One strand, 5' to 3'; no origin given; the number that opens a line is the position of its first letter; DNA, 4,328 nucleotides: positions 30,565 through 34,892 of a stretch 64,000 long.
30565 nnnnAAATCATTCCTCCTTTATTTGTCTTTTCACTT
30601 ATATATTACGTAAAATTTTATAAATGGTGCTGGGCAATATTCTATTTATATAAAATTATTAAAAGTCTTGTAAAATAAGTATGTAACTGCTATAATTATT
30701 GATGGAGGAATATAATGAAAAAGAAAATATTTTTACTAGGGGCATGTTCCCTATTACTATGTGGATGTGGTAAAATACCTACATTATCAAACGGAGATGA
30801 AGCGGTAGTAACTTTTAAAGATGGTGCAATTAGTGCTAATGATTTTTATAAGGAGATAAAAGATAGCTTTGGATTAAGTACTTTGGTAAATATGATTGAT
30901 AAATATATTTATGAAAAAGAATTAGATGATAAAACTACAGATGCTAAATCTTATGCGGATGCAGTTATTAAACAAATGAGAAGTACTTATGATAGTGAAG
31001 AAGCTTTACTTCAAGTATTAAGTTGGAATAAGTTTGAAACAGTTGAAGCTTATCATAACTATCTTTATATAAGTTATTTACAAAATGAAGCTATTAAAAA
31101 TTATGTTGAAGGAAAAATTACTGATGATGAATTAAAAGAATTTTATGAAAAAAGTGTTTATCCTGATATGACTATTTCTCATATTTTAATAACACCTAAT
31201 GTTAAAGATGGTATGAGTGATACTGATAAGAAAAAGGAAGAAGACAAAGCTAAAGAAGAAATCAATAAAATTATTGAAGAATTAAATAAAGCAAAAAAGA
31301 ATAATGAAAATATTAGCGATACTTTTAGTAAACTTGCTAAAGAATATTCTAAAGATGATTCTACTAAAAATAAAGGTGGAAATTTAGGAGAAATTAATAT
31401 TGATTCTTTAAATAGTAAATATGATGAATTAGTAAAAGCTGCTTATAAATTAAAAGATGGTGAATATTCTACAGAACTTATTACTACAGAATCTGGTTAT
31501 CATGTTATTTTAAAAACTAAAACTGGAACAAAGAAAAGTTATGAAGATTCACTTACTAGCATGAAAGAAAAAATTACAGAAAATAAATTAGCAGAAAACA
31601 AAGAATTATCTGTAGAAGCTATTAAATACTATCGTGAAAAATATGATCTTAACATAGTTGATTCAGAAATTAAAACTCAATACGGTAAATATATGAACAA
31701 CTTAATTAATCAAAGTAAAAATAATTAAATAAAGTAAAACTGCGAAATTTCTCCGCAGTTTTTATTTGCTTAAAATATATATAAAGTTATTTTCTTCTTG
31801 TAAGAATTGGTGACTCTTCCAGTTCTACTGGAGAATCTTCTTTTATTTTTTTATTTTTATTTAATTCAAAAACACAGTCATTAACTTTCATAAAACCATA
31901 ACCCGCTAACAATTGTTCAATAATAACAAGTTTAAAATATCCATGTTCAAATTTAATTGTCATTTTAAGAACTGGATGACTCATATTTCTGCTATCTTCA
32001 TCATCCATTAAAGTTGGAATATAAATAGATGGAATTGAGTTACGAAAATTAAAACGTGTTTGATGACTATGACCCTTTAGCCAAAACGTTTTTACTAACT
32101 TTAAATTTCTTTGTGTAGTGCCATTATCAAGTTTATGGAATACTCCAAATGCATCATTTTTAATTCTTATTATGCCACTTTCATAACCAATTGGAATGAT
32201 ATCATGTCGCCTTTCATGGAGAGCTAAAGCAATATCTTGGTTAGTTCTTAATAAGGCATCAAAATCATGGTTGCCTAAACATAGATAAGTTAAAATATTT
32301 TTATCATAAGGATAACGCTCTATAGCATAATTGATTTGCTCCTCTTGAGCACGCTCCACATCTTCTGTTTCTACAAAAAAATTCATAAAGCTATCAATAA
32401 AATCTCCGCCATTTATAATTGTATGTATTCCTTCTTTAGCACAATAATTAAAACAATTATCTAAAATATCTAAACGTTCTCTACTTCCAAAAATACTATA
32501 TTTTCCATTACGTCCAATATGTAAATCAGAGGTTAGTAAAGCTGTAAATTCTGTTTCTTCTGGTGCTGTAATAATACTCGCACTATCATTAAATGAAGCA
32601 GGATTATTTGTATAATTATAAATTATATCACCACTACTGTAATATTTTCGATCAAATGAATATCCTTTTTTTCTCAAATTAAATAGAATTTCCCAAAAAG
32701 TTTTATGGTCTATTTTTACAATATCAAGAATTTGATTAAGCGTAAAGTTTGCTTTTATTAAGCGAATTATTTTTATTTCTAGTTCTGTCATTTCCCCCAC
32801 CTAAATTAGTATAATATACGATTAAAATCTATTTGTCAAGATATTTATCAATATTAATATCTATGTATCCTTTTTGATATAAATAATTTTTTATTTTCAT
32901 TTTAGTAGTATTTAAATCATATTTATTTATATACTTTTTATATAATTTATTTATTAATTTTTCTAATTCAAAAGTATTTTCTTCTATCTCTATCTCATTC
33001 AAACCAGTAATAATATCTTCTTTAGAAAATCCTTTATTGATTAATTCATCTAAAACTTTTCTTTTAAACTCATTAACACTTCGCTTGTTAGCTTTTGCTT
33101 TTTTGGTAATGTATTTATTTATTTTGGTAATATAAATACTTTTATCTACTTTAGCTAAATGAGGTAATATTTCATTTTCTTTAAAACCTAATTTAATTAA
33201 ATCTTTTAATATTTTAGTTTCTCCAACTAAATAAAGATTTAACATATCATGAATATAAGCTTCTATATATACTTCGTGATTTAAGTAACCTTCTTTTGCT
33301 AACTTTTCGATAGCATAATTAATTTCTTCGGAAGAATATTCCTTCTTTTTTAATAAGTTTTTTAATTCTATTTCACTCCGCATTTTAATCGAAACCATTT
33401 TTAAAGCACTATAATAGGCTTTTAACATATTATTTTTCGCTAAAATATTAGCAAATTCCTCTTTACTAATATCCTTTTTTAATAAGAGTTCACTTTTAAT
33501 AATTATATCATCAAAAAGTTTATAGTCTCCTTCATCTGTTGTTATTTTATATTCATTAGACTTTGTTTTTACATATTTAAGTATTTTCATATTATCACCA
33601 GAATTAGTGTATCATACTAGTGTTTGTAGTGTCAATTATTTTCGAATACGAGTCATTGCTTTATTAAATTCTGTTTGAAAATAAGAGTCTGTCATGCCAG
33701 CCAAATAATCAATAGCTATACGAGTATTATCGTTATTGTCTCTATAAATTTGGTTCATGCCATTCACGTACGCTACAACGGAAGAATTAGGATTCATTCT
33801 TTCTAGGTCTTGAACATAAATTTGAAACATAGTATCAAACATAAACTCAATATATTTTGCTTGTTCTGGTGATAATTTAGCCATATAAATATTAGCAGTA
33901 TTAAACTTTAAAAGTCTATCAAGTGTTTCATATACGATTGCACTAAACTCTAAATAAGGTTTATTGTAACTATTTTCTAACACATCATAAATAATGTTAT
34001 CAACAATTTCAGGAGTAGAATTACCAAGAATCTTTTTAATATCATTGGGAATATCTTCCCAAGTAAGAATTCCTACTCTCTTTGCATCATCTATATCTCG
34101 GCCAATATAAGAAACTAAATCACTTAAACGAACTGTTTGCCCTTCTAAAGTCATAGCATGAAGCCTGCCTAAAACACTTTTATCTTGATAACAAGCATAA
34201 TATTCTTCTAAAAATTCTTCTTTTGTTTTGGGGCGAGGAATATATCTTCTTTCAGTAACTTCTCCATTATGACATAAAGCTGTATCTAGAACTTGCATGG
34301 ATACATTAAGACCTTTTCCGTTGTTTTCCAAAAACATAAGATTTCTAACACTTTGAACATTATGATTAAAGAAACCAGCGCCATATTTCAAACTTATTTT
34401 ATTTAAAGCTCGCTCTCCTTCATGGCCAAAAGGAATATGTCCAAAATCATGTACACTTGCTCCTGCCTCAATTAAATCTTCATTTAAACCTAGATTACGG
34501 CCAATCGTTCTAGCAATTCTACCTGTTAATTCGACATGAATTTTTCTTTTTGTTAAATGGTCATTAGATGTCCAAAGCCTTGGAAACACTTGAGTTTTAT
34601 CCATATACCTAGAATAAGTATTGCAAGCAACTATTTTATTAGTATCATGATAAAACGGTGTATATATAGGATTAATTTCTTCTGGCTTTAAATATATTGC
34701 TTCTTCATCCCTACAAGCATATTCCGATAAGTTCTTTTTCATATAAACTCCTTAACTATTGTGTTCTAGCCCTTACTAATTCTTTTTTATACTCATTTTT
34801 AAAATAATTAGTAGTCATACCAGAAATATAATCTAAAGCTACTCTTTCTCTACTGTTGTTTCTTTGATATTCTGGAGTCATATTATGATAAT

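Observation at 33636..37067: Three tandem dGTPase-like HD paralogs, all with intact catalytic residues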

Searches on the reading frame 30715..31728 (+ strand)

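Call 32: search_protein_families(library=pfam, proteins=[window:30715-31728:+], max_evalue=0.001)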
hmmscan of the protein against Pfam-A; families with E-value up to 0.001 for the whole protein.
window:30715-31728:+ (337 aa): 3 families
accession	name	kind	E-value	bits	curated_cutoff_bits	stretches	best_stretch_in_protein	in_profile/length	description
PF00639.27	Rotamase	-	1.3e-15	58.6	21.7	1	156-267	1-95/97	PPIC-type PPIASE domain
PF13616.12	Rotamase_3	-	9.8e-14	52.3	22.5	1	145-265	8-110/116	PPIC-type PPIASE domain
PF13145.12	Rotamase_2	-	6.3e-05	24.2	27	1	135-269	1-107/121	PPIC-type PPIASE domain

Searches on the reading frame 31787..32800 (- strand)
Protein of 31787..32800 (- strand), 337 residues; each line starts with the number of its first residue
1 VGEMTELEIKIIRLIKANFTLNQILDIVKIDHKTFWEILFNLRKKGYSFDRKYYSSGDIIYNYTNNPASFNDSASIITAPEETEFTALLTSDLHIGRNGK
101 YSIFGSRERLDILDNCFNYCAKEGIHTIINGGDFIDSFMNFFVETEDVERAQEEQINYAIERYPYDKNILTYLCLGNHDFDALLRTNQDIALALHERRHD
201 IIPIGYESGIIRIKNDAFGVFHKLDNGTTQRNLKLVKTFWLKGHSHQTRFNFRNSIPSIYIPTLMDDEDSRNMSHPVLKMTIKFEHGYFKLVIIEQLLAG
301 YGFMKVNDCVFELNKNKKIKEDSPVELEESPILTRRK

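Call 32: search_protein_families(library=pfam, proteins=[window:31787-32800:-], max_evalue=0.001)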
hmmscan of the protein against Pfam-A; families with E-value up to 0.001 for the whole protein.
window:31787-32800:- (337 aa): 1 family
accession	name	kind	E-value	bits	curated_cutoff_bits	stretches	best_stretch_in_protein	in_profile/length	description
PF00149.33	Metallophos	-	3.7e-08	34.5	21.5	1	87-193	3-72/191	Calcineurin-like phosphoesterase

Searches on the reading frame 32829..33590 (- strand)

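Call 32: search_protein_families(library=pfam, proteins=[window:32829-33590:-], max_evalue=0.001)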
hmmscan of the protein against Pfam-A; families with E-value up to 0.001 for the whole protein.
window:32829-33590:- (253 aa): 3 families
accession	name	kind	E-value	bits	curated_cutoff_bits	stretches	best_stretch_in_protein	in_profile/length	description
PF21982.2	RecX_HTH1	-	4.2e-09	36.7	26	1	58-97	1-40/40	RecX, first three-helix domain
PF21981.2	RecX_HTH3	-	9.1e-08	32.6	26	1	209-242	7-39/48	RecX, third three-helix domain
PF07244.20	POTRA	-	0.00022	22.3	21.3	0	198-247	4-57/79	Surface antigen variable number repeat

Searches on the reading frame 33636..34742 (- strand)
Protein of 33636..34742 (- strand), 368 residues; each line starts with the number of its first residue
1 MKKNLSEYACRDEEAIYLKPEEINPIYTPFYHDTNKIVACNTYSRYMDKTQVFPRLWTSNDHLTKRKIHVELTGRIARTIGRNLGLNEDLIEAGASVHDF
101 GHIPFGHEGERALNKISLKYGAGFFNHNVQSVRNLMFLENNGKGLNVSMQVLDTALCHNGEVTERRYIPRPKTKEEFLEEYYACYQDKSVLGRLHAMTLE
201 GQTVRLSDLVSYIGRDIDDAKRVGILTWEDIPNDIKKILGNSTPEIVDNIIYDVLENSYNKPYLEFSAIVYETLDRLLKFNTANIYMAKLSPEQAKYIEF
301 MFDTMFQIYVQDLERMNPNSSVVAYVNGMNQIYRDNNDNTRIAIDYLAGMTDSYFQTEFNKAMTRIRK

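Call 3: search_protein_families(library=pfam, proteins=[window:33636-34742:-], max_evalue=0.01)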
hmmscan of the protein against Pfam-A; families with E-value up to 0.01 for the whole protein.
window:33636-34742:- (368 aa): 2 families
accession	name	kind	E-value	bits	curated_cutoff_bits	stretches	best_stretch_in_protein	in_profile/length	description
PF01966.28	HD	-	1.2e-09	38.9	22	1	68-183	3-93/116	HD domain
PF13286.11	HD_assoc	-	3e-06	28.1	22.2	1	265-360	2-90/91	Phosphohydrolase-associated domain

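Call 4: search_protein_families(library=ncbifam, proteins=[window:33636-34742:-], max_evalue=0.01)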
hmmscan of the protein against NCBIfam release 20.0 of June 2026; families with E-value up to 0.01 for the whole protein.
window:33636-34742:- (368 aa): 11 families
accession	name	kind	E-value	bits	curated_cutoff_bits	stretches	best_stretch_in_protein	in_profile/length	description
NF002327.0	PRK01286.1-2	equivalog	5.6e-69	232.8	393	2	2-162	13-168/345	deoxyguanosinetriphosphate triphosphohydrolase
NF002329.0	PRK01286.1-4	equivalog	3.1e-59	201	494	2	18-161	29-166/342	deoxyguanosinetriphosphate triphosphohydrolase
NF002328.0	PRK01286.1-3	equivalog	8.6e-41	140.2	467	2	18-231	29-237/404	deoxyguanosinetriphosphate triphosphohydrolase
NF002326.0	PRK01286.1-1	equivalog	3.3e-39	135.3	390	2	2-231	6-218/379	deoxyguanosinetriphosphate triphosphohydrolase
TIGR01353.1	dGTP_triPase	subfamily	5.8e-38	131.4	152.35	2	28-234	3-229/389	dGTP triphosphohydrolase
NF002330.0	PRK01286.1-5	equivalog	6.2e-30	104.6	511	1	29-231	27-216/384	deoxyguanosinetriphosphate triphosphohydrolase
NF002829.0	PRK03007.1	equivalog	1.5e-24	86.7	385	1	6-220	8-224/425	deoxyguanosinetriphosphate triphosphohydrolase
NF041026.1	antiphage_dGTPase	exception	1.4e-23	83.7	400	2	27-165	16-163/425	anti-phage deoxyguanosine triphosphatase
NF003701.1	PRK05318.1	subfamily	8e-19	67.8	383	2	28-150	18-150/426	anti-phage deoxyguanosine triphosphatase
NF002205.0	PRK01096.1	equivalog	1.5e-11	44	439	1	24-115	22-127/444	deoxyguanosinetriphosphate triphosphohydrolase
NF003429.0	PRK04926.1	equivalog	1.9e-09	36.9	405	1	22-115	24-134/500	dGTPase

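Call 11: find_homologous_proteins(query=window:33636-34742:-, max_evalue=1e-30)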
Query window:33636-34742:- (368 aa): 7333 proteins with E <= 1e-30 among 8000 candidates; the best 120 are listed.
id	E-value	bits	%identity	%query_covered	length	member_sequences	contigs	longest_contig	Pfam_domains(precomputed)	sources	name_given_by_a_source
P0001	4.2e-247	837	99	100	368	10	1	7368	PF13286.12,PF01966.29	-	-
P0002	1.0e-190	652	77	99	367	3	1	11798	PF13286.12,PF01966.29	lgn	-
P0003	3.7e-121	423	54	98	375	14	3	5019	PF13286.12,PF01966.29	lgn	-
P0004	7.1e-119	415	54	97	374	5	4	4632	PF13286.12,PF01966.29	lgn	-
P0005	1.0e-118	415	51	99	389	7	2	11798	PF13286.12,PF01966.29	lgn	-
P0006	7.0e-118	412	53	97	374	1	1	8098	PF13286.12,PF01966.29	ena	-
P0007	8.9e-118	412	53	97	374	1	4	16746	PF13286.12,PF01966.29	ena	-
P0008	1.3e-117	411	53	97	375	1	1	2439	PF13286.12,PF01966.29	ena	-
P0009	1.9e-117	411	53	97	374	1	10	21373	PF13286.12,PF01966.29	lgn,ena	-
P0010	2.1e-117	410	53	97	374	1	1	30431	PF13286.12,PF01966.29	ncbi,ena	-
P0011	4.3e-117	409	53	97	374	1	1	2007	PF13286.12,PF01966.29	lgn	-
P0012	4.4e-117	409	52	98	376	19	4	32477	PF13286.12,PF01966.29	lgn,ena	-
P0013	4.8e-117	409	53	98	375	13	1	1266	PF13286.12,PF01966.29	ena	-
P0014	5.9e-117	409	52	97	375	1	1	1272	PF13286.12,PF01966.29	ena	-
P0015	6.3e-116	406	52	97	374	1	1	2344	PF13286.12,PF01966.29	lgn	-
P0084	4.0e-111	390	49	99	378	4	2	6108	PF13286.12,PF01966.29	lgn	-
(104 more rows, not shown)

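Call 13: find_encoding_contigs(protein=P0002, flank=8000, max_places=4)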
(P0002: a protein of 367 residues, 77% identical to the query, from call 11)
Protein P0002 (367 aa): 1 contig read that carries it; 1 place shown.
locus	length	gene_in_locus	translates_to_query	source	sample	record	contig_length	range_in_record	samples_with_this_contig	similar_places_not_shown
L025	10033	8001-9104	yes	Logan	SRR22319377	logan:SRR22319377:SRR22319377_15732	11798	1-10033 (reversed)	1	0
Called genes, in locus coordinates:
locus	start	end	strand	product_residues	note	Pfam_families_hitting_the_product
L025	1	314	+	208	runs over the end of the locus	PF04892:VanZ-LLP1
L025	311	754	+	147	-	PF02130:YbeY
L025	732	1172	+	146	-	PF01219:DAGK_prokar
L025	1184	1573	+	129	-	PF00383:dCMP_cyt_deam_1, PF14421:LmjF365940-deam (weak)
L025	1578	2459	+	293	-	PF00009:GTP_EFTU, PF00350:Dynamin_N (faint), PF01926:MMR_HSR1, PF02421:FeoB_N, PF03193:RsgA_GTPase (faint), PF04548:AIG1 (faint), PF07650:KH_2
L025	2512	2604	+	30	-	-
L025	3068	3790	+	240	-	PF11967:RecO_N, PF02565:RecO_C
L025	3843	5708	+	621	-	PF01425:Amidase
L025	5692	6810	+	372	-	PF01966:HD, PF13286:HD_assoc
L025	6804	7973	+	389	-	PF01966:HD, PF13286:HD_assoc (weak)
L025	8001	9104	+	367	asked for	PF01966:HD, PF13286:HD_assoc (weak)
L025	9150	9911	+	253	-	PF21982:RecX_HTH1, PF21981:RecX_HTH3 (faint)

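Call 14: find_encoding_contigs(protein=P0084, flank=8000, max_places=4)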
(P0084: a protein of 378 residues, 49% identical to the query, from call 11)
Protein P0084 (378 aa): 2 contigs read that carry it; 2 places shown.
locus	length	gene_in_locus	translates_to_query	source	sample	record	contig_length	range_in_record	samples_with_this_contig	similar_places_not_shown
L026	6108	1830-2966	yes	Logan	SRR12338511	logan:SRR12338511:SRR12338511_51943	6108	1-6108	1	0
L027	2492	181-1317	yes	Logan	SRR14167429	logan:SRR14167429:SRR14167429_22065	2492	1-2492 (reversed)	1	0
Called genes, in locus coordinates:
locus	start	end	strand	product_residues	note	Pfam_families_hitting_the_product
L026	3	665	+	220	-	?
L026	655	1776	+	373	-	PF01966:HD, PF13286:HD_assoc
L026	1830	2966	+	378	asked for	PF01966:HD, PF13286:HD_assoc (weak)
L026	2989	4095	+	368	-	PF01966:HD, PF13286:HD_assoc (weak)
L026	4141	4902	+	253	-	PF21982:RecX_HTH1, PF21981:RecX_HTH3 (faint)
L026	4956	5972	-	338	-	PF13145:Rotamase_2 (faint), PF13616:Rotamase_3, PF00639:Rotamase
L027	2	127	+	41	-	?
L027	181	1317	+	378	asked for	PF01966:HD, PF13286:HD_assoc (weak)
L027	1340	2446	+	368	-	PF01966:HD, PF13286:HD_assoc (weak)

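Call 29: search_protein_families(library=padloc, proteins=[window:33636-34742:-], max_evalue=0.001)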
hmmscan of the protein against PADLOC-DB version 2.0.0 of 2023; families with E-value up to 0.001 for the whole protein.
window:33636-34742:- (368 aa): 1 family
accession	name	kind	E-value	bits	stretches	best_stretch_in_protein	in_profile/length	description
PDLC02374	dGTPase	-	2.7e-41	140.2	1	20-363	32-371/395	-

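Call 79: predict_structure(alignment_id=A5)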
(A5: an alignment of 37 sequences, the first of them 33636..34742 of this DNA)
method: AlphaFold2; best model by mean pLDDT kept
length: 368 residues; sequences in the alignment: 37
mean_pLDDT: 92.4   pTM: 0.91
mean pLDDT of the five models: 92.4, 91.9, 88.5, 81.1, 79.6
residues with pLDDT >= 90: 293; 70-90: 65; 50-70: 9; < 50: 1
segments of 3 or more residues with pLDDT < 50: none
pLDDT, mean of each block of 10 residues (from residue 1): 80 94 83 95 91 68 80 96 97 96 93 97 94 96 95 92 88 97 92 94 95 86 90 96 94 97 97 94 89 93 98 97 97 96 98 94 90
secondary structure, 60 per line:
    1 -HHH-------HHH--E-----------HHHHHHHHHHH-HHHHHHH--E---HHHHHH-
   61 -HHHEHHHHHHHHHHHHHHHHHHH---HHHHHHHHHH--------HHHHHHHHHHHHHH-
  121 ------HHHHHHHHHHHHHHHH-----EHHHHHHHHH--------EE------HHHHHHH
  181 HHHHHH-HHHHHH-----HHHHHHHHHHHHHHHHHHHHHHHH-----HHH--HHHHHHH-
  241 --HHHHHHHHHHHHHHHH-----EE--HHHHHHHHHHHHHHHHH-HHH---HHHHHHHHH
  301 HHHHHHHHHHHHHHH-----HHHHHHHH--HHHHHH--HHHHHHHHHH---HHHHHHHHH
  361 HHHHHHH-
elements in order: H29-39 H41-47 H54-59 H66-84 H88-97 H106-119 H127-142 H149-157 H174-186 H188-193 H199-222 H233-239 H243-258 H268-284 H292-315 H321-328 H331-336 H339-348 H352-367

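Call 82: fold_search(model_id=the predicted structure, library=pdb)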
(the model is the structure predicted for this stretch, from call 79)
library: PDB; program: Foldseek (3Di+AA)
matches with E <= 10: 515; with E <= 0.001: 79
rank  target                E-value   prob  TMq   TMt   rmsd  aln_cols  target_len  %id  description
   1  2dqb_E                8.0e-15  1.00  0.70  0.71   4.1       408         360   24  Crystal structure of dNTP triphosphohydrolase from Thermus thermophilus HB8, which is homologous to dGTP triphosphohyd (released 2007-01-23)
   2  2dqb_C                1.7e-14  1.00  0.71  0.72   4.3       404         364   24  Crystal structure of dNTP triphosphohydrolase from Thermus thermophilus HB8, which is homologous to dGTP triphosphohyd (released 2007-01-23)
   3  2dqb_D                2.3e-14  1.00  0.72  0.74   4.3       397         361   24  Crystal structure of dNTP triphosphohydrolase from Thermus thermophilus HB8, which is homologous to dGTP triphosphohyd (released 2007-01-23)
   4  2dqb_A                2.9e-14  1.00  0.70  0.71   4.5       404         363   24  Crystal structure of dNTP triphosphohydrolase from Thermus thermophilus HB8, which is homologous to dGTP triphosphohyd (released 2007-01-23)
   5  2dqb_B                3.1e-14  1.00  0.72  0.76   4.0       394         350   24  Crystal structure of dNTP triphosphohydrolase from Thermus thermophilus HB8, which is homologous to dGTP triphosphohyd (released 2007-01-23)
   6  2dqb_F                1.2e-13  1.00  0.71  0.72   4.2       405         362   24  Crystal structure of dNTP triphosphohydrolase from Thermus thermophilus HB8, which is homologous to dGTP triphosphohyd (released 2007-01-23)
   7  9p8w                  8.9e-12  1.00  0.63  0.52   9.3       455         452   18  Anti-phage dGTPase from Shewanella putrefaciens CN-32 (released 2025-07-30)
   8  7lwz_D                3.6e-11  1.00  0.65  0.62   7.5       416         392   18  Apo Structure of Vibrio cholerae dGTPase protein VC1979 (released 2021-03-10)
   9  7lwz_F                4.5e-11  1.00  0.64  0.63   6.9       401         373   18  Apo Structure of Vibrio cholerae dGTPase protein VC1979 (released 2021-03-10)
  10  7lwz_B                5.0e-11  1.00  0.64  0.61   7.2       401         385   19  Apo Structure of Vibrio cholerae dGTPase protein VC1979 (released 2021-03-10)
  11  7lwz_E                6.0e-11  1.00  0.65  0.60   8.3       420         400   18  Apo Structure of Vibrio cholerae dGTPase protein VC1979 (released 2021-03-10)
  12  7lwz_A                1.2e-10  1.00  0.66  0.61   7.7       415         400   19  Apo Structure of Vibrio cholerae dGTPase protein VC1979 (released 2021-03-10)
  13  7lwz_C                1.2e-10  1.00  0.62  0.59   7.5       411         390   18  Apo Structure of Vibrio cholerae dGTPase protein VC1979 (released 2021-03-10)
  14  2pgs                  1.2e-09  1.00  0.60  0.57   7.1       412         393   16  Crystal structure of a putative deoxyguanosinetriphosphate triphosphohydrolase from Pseudomonas syringae pv. phaseolicol (released 2007-04-24)
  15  9p8v_A                1.8e-09  1.00  0.65  0.54   6.8       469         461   18  Structure of CloA in complex with dGTP and dTTP (released 2025-07-30)
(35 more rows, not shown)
